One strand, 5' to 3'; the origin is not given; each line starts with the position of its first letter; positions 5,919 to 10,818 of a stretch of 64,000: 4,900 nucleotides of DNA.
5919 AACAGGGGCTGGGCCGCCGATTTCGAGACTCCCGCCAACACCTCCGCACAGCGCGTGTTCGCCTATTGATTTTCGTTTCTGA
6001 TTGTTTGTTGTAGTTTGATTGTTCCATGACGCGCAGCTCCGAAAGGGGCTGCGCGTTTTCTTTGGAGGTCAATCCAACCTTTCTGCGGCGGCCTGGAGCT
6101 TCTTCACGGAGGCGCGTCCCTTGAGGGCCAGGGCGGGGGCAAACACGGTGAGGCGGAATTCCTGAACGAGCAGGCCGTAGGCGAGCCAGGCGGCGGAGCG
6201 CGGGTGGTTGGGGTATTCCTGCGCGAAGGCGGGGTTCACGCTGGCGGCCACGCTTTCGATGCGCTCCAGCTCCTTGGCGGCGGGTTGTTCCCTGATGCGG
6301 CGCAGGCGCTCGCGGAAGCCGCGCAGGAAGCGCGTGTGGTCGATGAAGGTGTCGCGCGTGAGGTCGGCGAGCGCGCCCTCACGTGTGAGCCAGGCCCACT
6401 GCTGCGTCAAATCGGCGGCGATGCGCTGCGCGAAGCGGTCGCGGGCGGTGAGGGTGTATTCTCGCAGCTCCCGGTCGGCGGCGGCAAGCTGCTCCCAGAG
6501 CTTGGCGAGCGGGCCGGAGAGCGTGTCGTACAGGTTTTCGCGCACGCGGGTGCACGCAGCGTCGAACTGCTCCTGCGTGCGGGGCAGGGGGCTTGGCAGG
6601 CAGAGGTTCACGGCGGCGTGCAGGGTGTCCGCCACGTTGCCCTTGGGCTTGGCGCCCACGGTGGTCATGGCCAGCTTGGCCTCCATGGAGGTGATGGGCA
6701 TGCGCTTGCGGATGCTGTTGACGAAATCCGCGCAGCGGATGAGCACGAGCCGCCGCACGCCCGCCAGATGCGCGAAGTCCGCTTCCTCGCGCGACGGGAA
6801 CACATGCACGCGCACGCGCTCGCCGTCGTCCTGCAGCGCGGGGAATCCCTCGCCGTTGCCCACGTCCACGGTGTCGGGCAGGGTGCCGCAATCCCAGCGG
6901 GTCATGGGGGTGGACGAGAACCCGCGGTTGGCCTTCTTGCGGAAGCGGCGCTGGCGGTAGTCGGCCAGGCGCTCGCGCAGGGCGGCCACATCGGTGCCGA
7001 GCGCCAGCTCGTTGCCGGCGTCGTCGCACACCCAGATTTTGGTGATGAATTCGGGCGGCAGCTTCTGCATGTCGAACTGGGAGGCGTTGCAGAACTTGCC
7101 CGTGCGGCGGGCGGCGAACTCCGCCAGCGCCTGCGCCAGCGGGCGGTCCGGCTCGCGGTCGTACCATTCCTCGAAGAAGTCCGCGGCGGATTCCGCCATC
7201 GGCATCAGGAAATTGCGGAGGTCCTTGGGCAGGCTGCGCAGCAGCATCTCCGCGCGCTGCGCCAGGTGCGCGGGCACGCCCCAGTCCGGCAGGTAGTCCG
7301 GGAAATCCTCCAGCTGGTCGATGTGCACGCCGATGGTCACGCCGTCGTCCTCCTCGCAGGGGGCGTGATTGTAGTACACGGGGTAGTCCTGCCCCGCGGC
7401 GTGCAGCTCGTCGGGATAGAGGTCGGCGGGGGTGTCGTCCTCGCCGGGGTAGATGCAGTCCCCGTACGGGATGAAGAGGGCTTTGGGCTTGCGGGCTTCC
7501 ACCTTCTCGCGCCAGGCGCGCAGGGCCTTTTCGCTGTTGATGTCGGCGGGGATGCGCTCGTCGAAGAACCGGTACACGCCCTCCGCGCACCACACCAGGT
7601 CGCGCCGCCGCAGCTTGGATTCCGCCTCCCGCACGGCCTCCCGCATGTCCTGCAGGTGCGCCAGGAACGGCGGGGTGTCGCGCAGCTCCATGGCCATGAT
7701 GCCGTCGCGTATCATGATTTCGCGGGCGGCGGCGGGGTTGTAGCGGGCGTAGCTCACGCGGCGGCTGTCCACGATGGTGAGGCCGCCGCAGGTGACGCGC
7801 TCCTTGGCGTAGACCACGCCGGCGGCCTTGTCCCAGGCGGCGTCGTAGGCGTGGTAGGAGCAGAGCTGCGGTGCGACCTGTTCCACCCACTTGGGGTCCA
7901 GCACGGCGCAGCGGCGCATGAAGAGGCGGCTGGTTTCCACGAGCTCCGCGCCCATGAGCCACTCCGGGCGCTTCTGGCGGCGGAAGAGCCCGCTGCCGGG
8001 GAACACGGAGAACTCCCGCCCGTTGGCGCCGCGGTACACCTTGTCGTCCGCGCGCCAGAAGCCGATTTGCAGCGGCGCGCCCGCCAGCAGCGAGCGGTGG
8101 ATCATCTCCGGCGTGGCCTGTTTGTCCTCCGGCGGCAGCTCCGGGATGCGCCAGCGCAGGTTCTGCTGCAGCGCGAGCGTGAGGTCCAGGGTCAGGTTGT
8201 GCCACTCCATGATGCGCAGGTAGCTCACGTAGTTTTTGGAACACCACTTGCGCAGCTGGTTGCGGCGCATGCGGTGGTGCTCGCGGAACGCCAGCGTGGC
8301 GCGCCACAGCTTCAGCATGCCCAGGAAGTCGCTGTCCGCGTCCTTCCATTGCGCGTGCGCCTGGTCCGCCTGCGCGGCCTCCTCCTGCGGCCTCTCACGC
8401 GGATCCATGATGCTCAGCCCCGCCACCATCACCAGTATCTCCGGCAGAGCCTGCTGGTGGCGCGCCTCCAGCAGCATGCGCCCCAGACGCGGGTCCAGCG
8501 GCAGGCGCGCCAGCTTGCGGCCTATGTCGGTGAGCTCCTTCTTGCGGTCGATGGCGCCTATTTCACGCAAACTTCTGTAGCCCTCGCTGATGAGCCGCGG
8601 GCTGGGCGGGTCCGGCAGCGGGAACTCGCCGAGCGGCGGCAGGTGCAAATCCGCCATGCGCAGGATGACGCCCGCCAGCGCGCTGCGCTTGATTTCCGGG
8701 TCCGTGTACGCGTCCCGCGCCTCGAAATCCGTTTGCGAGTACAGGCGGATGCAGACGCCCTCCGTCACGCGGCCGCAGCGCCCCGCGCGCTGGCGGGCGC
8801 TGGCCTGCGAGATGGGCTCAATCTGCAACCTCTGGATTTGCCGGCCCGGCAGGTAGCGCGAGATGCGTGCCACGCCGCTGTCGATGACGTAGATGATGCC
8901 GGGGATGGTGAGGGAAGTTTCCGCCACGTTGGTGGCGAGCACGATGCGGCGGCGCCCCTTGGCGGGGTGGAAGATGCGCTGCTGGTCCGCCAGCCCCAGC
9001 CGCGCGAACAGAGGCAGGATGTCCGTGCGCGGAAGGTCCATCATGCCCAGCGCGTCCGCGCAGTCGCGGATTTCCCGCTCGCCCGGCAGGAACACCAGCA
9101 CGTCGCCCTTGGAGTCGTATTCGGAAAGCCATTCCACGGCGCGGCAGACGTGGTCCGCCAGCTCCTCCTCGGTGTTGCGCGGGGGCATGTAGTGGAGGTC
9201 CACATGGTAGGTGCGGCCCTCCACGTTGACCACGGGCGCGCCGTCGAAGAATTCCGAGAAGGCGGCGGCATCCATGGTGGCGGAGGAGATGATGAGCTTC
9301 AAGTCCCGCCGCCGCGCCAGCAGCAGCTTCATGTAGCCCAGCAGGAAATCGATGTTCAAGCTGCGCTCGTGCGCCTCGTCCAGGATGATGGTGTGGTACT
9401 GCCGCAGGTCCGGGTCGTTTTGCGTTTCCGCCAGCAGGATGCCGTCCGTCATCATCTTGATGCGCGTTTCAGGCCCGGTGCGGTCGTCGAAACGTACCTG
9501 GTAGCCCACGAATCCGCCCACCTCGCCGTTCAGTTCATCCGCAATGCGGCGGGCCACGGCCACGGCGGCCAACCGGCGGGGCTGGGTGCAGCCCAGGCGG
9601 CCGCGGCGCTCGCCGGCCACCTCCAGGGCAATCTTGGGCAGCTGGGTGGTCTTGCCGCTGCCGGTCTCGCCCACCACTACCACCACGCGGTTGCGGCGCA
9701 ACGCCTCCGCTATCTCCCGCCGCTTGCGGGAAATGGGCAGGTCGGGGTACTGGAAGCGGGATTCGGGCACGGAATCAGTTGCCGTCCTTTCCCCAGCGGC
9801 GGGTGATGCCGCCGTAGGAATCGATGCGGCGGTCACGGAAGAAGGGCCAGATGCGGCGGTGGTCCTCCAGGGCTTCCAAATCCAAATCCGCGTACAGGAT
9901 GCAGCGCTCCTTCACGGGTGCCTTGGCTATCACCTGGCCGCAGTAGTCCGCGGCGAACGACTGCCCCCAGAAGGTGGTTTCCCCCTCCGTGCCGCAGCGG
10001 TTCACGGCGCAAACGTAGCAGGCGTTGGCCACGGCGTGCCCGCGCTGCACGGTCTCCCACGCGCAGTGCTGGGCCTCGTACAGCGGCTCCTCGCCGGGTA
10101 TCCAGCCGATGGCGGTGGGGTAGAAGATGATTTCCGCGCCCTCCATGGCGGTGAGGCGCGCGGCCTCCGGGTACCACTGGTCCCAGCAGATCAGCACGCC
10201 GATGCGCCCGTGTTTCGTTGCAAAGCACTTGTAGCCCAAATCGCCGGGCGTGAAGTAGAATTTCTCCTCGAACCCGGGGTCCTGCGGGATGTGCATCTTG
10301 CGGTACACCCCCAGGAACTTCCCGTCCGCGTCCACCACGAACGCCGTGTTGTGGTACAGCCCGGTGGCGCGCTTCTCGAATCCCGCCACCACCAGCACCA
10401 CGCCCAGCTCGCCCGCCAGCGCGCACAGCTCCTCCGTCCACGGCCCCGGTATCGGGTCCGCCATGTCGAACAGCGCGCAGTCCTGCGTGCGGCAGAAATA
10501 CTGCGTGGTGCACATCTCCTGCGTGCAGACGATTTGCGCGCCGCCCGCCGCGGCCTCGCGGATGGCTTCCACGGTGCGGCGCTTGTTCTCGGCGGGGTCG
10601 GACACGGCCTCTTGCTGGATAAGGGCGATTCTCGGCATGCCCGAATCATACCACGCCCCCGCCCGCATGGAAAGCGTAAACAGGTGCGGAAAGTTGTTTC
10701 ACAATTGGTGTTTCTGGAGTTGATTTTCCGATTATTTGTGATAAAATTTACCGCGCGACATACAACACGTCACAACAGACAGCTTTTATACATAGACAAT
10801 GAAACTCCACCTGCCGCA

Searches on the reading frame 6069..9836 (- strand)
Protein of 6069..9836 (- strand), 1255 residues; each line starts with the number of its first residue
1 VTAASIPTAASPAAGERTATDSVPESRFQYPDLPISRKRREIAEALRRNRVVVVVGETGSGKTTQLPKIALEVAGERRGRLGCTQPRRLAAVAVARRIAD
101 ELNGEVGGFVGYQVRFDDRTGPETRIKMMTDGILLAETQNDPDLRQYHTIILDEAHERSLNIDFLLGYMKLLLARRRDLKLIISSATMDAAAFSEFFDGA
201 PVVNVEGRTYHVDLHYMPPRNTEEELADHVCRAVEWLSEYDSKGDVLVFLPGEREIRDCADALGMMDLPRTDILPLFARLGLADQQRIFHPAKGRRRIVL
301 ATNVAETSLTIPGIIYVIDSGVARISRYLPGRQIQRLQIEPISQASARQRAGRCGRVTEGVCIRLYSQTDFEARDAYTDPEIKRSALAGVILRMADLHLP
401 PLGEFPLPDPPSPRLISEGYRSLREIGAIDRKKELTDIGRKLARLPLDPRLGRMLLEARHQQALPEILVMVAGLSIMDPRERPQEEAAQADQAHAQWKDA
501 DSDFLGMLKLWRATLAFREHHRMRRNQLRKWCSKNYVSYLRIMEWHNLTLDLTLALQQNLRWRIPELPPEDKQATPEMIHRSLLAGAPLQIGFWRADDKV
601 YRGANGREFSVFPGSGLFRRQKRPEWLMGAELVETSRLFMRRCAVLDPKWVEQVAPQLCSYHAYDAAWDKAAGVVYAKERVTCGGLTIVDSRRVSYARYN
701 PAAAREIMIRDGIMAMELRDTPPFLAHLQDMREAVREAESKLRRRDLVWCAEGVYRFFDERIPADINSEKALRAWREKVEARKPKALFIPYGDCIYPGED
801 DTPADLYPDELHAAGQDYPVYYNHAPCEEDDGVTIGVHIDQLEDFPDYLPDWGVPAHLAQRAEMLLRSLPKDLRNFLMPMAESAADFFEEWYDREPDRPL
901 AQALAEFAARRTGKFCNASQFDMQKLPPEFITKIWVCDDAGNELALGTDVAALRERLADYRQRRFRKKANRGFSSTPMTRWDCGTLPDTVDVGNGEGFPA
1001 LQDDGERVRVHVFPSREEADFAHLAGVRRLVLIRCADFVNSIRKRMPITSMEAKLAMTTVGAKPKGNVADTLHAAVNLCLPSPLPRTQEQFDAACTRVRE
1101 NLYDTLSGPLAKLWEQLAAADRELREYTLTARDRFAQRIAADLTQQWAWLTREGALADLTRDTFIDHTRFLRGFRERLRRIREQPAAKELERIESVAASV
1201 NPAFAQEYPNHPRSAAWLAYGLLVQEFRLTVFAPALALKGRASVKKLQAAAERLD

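Call 7: search_protein_families(library=pfam, proteins=[window:6069-9836:-], max_evalue=0.001)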
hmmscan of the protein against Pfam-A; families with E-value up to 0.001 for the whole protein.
window:6069-9836:- (1255 aa): 10 families
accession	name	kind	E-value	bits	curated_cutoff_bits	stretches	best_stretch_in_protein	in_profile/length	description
PF11898.13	DUF3418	-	1.9e-123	413.7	25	1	672-1252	2-581/582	Domain of unknown function (DUF3418)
PF07717.22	OB_NTP_bind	-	2.3e-12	47.3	29.5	1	579-657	1-82/83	Oligonucleotide/oligosaccharide-binding (OB)-fold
PF00271.37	Helicase_C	-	8e-10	39.4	23.5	1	237-357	10-109/110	Helicase conserved C-terminal domain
PF21010.2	HA2_C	-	1.3e-08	35.7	21.3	1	448-505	1-75/77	Helicase associated domain (HA2), ratchet-like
PF00270.35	DEAD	-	5.9e-08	33.1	26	1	41-189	6-161/167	DEAD/DEAH box helicase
PF04408.29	HA2_N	-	2.7e-06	27.8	21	1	423-447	5-29/29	Helicase associated domain (HA2), winged-helix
PF13401.12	AAA_22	-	4.4e-05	24.2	27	1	48-182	4-119/130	AAA domain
PF13245.12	AAA_19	-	5.6e-05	23.8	25.1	1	41-159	3-103/134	AAA domain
PF25199.1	nSTAND_NTPase5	-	0.00035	20.9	34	1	47-78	39-70/145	Novel STAND NTPase 5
PF20720.3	nSTAND3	-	0.00042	20.5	27.2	1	40-76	8-44/155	Novel STAND NTPase 3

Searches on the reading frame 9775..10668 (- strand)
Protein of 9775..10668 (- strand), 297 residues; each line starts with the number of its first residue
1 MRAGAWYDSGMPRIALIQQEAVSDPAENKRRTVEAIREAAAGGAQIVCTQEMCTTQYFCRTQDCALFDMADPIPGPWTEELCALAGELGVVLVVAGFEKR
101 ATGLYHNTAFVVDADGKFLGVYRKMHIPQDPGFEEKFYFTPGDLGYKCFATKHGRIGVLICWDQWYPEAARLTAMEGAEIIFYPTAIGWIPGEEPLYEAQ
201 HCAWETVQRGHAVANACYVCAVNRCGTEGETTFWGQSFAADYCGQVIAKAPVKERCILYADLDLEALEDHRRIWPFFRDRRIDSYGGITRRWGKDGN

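Call 7: search_protein_families(library=pfam, proteins=[window:9775-10668:-], max_evalue=0.001)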
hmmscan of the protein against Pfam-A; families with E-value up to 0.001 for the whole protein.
window:9775-10668:- (297 aa): 1 family
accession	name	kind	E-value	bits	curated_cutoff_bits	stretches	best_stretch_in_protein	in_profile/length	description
PF00795.27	CN_hydrolase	-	2.1e-57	194.9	23.2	1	13-271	1-255/256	Carbon-nitrogen hydrolase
